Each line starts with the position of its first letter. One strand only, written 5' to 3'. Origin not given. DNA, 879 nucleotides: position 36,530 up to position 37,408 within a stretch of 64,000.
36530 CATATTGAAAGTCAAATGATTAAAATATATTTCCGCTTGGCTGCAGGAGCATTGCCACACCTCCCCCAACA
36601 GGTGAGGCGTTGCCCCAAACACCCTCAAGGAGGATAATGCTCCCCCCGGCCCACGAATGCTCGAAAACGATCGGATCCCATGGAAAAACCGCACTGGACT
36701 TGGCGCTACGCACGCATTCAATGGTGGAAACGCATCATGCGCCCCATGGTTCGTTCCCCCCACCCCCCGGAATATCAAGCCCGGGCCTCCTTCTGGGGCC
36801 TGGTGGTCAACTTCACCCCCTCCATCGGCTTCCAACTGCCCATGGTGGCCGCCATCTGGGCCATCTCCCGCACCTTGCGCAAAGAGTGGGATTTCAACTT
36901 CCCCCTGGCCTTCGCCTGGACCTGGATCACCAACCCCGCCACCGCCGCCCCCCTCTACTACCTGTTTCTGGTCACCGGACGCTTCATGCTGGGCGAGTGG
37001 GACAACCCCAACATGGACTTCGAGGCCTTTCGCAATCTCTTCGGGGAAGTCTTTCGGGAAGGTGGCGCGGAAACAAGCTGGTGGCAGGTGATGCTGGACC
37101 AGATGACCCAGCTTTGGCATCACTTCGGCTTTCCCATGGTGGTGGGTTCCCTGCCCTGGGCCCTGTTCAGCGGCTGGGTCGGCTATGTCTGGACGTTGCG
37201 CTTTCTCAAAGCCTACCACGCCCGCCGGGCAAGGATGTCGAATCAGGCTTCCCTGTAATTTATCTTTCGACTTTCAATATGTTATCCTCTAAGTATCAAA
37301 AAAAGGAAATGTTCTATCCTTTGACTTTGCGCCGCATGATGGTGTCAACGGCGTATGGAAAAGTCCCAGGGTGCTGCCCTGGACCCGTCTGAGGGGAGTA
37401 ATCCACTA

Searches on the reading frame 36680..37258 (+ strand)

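Call 41: search_protein_families(library=pfam, proteins=[window:36680-37258:+], max_evalue=0.001)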
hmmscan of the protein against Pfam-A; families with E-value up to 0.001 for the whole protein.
window:36680-37258:+ (192 aa): 1 family
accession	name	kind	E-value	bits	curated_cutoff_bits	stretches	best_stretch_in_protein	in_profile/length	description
PF09835.14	DUF2062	-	2e-26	93.2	27.4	1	15-184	3-146/147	Uncharacterized protein conserved in bacteria (DUF2062)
